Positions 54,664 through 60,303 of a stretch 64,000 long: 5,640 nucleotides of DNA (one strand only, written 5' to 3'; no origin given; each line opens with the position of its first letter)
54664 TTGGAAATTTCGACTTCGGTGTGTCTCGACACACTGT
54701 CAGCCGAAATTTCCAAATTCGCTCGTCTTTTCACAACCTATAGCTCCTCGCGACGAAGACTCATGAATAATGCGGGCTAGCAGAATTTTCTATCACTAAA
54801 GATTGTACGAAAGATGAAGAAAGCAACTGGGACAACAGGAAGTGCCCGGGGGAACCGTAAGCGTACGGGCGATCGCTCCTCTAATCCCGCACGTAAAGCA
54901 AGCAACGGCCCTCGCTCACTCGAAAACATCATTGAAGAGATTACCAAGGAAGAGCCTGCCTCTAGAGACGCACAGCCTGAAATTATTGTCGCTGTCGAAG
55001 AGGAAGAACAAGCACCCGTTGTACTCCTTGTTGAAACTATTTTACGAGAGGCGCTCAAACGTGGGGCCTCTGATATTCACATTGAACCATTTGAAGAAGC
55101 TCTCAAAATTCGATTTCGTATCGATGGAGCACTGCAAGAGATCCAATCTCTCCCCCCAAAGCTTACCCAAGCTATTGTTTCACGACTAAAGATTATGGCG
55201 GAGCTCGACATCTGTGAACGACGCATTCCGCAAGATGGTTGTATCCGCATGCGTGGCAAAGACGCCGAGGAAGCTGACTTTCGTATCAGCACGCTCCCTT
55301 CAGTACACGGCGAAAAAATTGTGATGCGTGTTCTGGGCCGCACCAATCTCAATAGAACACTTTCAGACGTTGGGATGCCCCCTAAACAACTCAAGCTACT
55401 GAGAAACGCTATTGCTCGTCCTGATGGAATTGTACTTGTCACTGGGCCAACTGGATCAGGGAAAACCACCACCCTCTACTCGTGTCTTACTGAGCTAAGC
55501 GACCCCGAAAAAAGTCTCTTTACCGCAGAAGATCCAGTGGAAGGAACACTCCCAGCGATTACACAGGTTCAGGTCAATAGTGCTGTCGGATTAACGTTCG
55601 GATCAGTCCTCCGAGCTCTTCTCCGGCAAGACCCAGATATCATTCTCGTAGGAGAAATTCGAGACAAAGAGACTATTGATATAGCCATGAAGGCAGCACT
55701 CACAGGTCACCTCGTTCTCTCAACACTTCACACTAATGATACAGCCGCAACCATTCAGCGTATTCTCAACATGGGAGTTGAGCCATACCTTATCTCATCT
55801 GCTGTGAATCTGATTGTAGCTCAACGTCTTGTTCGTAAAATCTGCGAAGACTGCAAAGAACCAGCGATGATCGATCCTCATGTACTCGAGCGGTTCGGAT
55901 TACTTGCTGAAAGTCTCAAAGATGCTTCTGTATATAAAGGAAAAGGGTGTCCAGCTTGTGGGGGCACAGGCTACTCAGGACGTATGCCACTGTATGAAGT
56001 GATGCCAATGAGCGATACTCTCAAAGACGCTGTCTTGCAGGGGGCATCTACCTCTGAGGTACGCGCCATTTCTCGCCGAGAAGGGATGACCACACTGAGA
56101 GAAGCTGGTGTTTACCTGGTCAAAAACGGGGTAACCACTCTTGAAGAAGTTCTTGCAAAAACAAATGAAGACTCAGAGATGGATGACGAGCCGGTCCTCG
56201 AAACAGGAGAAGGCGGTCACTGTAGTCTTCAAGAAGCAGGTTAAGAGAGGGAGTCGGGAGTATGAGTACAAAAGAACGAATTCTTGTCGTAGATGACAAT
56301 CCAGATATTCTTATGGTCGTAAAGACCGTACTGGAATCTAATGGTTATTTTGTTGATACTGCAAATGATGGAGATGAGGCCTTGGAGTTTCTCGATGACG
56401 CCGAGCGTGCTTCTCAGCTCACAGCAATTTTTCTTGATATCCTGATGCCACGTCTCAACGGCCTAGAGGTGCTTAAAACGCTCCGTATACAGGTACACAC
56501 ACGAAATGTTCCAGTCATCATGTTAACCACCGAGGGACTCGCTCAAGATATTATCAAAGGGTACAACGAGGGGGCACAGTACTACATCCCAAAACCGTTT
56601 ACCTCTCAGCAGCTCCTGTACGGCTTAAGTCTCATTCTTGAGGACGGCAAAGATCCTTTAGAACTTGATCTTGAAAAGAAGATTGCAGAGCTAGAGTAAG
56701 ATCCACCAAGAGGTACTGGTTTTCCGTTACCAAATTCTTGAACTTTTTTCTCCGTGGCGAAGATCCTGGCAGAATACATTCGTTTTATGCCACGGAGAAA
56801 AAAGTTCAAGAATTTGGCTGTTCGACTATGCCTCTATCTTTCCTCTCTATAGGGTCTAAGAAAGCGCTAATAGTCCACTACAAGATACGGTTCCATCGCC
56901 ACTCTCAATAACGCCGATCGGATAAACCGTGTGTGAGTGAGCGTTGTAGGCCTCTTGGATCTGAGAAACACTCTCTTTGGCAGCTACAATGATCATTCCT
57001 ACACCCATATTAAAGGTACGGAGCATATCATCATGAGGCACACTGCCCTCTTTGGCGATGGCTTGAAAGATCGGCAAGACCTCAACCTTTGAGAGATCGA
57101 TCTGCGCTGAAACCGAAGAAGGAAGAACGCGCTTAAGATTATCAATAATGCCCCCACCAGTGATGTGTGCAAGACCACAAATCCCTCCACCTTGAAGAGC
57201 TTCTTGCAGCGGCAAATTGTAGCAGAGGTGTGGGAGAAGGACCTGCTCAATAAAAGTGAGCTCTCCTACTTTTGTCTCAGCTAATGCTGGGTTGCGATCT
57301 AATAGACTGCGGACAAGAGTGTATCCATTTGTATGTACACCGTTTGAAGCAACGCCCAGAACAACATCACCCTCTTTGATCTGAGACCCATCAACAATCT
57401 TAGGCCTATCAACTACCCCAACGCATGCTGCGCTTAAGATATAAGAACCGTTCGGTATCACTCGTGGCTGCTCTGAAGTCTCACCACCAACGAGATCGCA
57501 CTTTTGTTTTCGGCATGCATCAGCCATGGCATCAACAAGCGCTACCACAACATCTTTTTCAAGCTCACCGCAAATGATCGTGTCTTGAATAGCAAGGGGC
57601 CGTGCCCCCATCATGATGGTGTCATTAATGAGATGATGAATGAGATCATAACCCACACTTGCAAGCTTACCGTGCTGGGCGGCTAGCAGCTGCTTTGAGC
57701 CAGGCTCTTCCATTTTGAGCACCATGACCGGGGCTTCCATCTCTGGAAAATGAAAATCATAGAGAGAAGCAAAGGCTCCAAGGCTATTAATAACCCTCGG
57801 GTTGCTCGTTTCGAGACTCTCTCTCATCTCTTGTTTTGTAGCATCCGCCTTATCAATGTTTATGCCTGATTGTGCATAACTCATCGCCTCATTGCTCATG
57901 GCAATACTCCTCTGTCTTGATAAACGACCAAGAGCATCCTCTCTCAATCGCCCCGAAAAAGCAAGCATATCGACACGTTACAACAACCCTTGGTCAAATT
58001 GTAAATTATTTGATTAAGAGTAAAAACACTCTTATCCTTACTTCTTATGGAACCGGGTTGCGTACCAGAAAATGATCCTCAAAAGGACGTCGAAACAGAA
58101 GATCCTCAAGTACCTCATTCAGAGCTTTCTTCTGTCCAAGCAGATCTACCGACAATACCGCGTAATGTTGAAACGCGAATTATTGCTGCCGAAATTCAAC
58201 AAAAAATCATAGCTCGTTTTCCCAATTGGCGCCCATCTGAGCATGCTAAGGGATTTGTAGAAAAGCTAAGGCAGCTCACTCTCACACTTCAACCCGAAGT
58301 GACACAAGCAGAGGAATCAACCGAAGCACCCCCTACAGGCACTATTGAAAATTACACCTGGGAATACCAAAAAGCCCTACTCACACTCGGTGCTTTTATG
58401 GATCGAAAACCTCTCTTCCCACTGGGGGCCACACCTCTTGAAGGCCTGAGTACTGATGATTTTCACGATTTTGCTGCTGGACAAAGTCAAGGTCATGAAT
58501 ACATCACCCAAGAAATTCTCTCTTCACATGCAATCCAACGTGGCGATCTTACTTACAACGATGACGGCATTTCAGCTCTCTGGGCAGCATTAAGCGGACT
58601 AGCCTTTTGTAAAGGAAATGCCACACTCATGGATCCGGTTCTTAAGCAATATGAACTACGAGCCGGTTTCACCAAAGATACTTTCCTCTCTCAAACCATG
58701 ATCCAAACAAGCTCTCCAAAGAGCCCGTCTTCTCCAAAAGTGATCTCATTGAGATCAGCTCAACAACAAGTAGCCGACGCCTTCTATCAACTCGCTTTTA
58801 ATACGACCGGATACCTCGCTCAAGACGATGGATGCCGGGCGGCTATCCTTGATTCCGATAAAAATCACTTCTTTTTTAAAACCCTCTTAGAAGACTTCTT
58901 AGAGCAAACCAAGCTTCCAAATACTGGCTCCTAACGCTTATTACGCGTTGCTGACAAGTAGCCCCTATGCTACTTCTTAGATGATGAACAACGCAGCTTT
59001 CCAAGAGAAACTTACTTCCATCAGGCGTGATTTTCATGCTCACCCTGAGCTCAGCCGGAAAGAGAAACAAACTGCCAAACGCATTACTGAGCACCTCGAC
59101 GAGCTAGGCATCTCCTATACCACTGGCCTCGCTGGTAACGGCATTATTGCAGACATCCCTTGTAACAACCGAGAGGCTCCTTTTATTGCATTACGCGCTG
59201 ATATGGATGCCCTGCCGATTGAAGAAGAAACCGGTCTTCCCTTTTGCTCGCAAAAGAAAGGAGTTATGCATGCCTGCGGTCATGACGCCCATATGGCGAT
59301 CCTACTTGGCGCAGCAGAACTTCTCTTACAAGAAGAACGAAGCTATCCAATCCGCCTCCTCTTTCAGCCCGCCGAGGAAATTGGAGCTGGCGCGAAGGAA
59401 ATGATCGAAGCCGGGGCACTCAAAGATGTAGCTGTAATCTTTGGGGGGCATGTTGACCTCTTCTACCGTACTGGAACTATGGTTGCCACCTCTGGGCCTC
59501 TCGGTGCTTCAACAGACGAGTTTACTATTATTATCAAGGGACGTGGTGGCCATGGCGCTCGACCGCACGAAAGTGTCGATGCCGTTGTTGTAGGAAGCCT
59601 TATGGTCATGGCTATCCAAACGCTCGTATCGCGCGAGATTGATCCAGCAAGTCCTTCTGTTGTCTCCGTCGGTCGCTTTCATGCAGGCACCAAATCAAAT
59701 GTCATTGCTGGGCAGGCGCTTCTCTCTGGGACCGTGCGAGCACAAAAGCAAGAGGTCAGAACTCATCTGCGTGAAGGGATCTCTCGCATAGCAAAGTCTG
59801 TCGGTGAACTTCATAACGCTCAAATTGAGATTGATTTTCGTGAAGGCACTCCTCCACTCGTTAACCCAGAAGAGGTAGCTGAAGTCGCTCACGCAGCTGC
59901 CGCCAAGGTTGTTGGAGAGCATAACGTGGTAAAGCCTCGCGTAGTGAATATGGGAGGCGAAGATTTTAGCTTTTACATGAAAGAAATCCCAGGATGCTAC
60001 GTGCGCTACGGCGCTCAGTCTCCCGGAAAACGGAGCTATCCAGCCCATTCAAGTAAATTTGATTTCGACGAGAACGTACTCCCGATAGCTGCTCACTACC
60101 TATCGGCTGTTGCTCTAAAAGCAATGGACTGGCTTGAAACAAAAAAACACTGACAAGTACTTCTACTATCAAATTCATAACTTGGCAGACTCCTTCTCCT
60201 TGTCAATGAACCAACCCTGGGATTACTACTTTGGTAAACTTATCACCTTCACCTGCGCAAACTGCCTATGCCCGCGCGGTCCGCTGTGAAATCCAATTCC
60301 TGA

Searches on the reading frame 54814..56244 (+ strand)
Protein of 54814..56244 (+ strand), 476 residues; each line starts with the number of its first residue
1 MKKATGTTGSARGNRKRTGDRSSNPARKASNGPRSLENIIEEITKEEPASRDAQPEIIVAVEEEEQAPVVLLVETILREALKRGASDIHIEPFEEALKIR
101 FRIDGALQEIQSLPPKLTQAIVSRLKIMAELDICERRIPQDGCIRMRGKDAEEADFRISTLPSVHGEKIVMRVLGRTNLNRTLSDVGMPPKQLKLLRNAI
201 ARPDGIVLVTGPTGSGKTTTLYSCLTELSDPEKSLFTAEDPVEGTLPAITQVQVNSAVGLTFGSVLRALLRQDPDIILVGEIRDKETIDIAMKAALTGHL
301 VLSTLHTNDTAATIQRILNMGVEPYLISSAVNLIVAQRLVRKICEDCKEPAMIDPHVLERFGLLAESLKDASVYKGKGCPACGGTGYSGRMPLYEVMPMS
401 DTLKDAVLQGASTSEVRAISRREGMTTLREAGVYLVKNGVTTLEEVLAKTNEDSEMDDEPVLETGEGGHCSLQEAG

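Call 10: search_protein_families(library=pfam, proteins=[window:54814-56244:+], max_evalue=0.001)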
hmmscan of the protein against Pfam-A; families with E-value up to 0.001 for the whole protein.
window:54814-56244:+ (476 aa): 5 families
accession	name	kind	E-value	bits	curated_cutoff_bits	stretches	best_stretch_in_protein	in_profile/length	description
PF00437.27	T2SSE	-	4.5e-132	440.6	24.9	1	62-447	1-369/370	Type II/IV secretion system protein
PF13191.12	AAA_16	-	2.6e-06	28.5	32.6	1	192-275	8-88/167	AAA ATPase domain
PF25199.1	nSTAND_NTPase5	-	0.00013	22.2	34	1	201-248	38-86/145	Novel STAND NTPase 5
PF13604.12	AAA_30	-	0.00033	20.9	27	1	190-222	4-36/191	AAA domain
PF13401.12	AAA_22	-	0.00064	20.5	27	0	203-245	4-46/130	AAA domain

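Call 14: find_related_loci(query=window:54814-56241:+, collection=genome_contigs, flank=10000)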
Query window:54814-56241:+ (476 aa) in genome_contigs; peptide patterns used: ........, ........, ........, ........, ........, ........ (x = any residue, [..] = any of these).
600 stretches matched a pattern (row limit reached: there are more); 420 encode a relative of the query (tblastn E <= 1e-3); the best 80 are kept; 80 distinct loci.
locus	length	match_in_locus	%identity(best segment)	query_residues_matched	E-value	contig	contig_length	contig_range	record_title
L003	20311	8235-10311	52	34-447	4e-138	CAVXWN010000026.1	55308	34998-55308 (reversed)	MAG: uncultured Acidobacteriota bacterium isolate MFD04492.bin.2.64 genome assembly, contig: contig_14039, whole genome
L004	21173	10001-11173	53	65-453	2e-137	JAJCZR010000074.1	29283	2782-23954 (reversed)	MAG: Deltaproteobacteria bacterium isolate OFTM253 OFTM253_73, whole genome shotgun sequence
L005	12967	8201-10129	54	63-447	3e-135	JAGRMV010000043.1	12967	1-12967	MAG: Deltaproteobacteria bacterium isolate HKST-UBA01 NODE_43_length_12967_cov_2.649185, whole genome shotgun sequence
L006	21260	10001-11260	50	40-453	2e-132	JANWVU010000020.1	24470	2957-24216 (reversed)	MAG: Verrucomicrobiia bacterium isolate SKYG124 NODE_20_length_24470_cov_14.247694, whole genome shotgun sequence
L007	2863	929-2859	53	60-450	2e-138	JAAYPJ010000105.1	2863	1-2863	MAG: Clostridiales bacterium isolate AS22ysBPME_189 157332_AS22, whole genome shotgun sequence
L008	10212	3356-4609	51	40-450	8e-132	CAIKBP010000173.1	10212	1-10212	MAG: uncultured Verrucomicrobia bacterium isolate AlinenSediments_bin-1706 genome assembly, contig: bin-1706:173/186, wh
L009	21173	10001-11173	52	62-453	1e-130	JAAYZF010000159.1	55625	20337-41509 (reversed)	MAG: bacterium isolate AS06rmzACSIP_294 291835_AS06, whole genome shotgun sequence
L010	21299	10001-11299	48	42-476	4e-130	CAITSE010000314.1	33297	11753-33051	MAG: uncultured Lentisphaerae bacterium isolate AM-2014_bin-3387 genome assembly, contig: bin-3387:314/376, whole genome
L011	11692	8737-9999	49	40-454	4e-130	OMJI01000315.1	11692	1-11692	Verrucomicrobia bacterium isolate AM_0936 genome assembly, contig: k99_927532, whole genome shotgun sequence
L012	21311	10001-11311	47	16-453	2e-129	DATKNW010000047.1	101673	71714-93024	MAG TPA_asm: Verrucomicrobiia bacterium isolate SMAG_U14747 k141_3645428, whole genome shotgun sequence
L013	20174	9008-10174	51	61-450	2e-129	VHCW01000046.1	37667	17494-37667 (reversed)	MAG: Verrucomicrobia bacterium isolate M_DeepCast_400m_m2_235 M_DeepCast_400m_m2_235_Ga0194112_10001238, whole genome sh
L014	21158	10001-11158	51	61-447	3e-129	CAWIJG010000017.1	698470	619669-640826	MAG: uncultured Verrucomicrobiae bacterium isolate MFD05512.bin.1.230 genome assembly, contig: contig_7387, whole genome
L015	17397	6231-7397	51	61-450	2e-128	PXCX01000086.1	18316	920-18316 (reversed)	MAG: PVC group bacterium isolate T3Sed10_310R1 T3-Sed10-C5658, whole genome shotgun sequence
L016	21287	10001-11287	49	24-452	2e-128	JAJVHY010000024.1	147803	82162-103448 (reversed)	MAG: Verrucomicrobiia bacterium isolate Bin_23R c_000000000544, whole genome shotgun sequence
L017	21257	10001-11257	50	35-450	1e-128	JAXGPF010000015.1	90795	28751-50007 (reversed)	MAG: Kiritimatiellia bacterium isolate AnMBR.bin297 bin297_15, whole genome shotgun sequence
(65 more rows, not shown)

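Call 28: list_cluster_members(proteins=[P0001, window:54814-56241:+, window:45246-46256:-, window:47684-49090:+, P0011, P0012, P0015, P0016, P0024, P0037])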
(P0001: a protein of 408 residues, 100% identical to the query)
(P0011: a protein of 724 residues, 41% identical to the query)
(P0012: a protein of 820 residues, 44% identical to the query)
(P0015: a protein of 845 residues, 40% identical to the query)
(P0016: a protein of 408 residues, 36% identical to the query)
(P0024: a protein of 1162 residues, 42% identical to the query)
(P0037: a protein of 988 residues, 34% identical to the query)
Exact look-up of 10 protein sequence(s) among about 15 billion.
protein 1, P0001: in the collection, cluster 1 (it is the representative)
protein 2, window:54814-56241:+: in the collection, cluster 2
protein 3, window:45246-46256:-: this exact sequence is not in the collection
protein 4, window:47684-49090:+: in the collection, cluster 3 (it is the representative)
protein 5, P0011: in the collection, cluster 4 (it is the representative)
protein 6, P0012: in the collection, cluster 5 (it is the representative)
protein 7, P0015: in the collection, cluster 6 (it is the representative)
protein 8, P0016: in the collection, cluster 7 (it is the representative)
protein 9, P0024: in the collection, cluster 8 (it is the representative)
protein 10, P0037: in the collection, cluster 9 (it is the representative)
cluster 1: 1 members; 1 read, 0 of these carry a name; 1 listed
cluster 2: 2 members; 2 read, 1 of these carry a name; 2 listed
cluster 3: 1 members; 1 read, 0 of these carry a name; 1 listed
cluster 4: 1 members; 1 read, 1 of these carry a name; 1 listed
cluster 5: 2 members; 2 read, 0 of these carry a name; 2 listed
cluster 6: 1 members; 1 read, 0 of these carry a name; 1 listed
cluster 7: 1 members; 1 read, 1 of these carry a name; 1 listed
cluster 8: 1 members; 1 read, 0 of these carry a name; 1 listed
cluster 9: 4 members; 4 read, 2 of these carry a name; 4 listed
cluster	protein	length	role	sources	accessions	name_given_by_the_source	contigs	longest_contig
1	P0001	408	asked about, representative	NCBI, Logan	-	-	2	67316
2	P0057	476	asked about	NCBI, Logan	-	-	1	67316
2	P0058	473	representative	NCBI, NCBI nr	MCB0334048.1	MAG: type II/IV secretion system protein [Bdellovibrionales bacterium] | type II/IV secretion system protein [Bdellovibrionales bacterium]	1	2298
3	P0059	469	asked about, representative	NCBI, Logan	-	-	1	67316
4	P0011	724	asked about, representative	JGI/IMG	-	hypothetical protein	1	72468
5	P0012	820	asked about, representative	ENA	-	-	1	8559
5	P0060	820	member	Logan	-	-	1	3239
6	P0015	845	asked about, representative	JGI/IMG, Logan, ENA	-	-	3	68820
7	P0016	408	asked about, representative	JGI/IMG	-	peptidoglycan hydrolase-like protein with peptidoglycan-binding domain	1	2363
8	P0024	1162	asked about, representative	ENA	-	-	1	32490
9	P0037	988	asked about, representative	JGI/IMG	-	ppGpp synthetase/RelA/SpoT-type nucleotidyltranferase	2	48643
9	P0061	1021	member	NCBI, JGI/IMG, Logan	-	ppGpp synthetase/RelA/SpoT-type nucleotidyltranferase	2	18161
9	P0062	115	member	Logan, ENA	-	-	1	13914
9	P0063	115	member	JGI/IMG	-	-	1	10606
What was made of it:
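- Closest known: Bacterial annexin-domain proteins. Different: This rests on one neighbouring gene (call 28).
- A neighbouring gene product shares a 90% cluster with a protein of a 'Bdellovibrionales bacterium' MAG, which hints at a predatory lineage (call 28).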

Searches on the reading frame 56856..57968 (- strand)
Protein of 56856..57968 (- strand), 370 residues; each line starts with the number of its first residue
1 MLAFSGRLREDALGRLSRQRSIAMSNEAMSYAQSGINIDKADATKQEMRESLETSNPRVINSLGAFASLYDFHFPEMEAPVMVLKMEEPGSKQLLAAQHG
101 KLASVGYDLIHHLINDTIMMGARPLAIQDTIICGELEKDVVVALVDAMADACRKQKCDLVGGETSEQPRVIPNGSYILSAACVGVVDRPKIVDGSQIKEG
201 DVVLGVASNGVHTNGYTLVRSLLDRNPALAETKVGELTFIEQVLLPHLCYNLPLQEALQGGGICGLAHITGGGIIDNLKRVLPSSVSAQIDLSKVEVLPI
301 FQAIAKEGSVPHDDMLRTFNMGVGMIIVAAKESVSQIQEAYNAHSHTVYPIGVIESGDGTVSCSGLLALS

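Call 38: search_protein_families(library=pfam, proteins=[window:56856-57968:-], max_evalue=0.00001)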
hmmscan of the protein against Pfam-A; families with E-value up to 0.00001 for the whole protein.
window:56856-57968:- (370 aa): 2 families
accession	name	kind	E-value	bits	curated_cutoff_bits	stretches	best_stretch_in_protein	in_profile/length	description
PF02769.27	AIRS_C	-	5.7e-27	95.2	23.1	1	198-359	1-150/156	AIR synthase related protein, C-terminal domain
PF00586.29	AIRS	-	1.4e-17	64.6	24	1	100-186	30-112/112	AIR synthase related protein, N-terminal domain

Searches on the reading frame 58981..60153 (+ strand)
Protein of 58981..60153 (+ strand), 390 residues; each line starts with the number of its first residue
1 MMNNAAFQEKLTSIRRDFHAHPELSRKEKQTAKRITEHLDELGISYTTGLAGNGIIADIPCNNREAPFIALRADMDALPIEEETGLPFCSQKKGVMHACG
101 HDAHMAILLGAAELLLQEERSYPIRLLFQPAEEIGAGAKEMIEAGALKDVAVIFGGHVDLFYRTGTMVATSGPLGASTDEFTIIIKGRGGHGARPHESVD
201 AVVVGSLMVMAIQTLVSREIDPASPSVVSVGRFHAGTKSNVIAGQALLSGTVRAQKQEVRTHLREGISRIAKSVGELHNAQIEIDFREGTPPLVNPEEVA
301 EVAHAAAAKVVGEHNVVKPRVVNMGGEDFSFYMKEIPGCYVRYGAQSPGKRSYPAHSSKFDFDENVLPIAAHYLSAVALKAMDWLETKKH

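Call 38: search_protein_families(library=pfam, proteins=[window:58981-60153:+], max_evalue=0.00001)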
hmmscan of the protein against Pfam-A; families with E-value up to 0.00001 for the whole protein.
window:58981-60153:+ (390 aa): 2 families
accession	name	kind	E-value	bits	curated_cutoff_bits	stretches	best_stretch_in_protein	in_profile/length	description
PF01546.33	Peptidase_M20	-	5.6e-42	144.4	24.6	1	70-379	1-205/206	Peptidase family M20/M25/M40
PF07687.19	M20_dimer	-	3e-10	40.4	21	1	181-274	9-102/107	Peptidase dimerisation domain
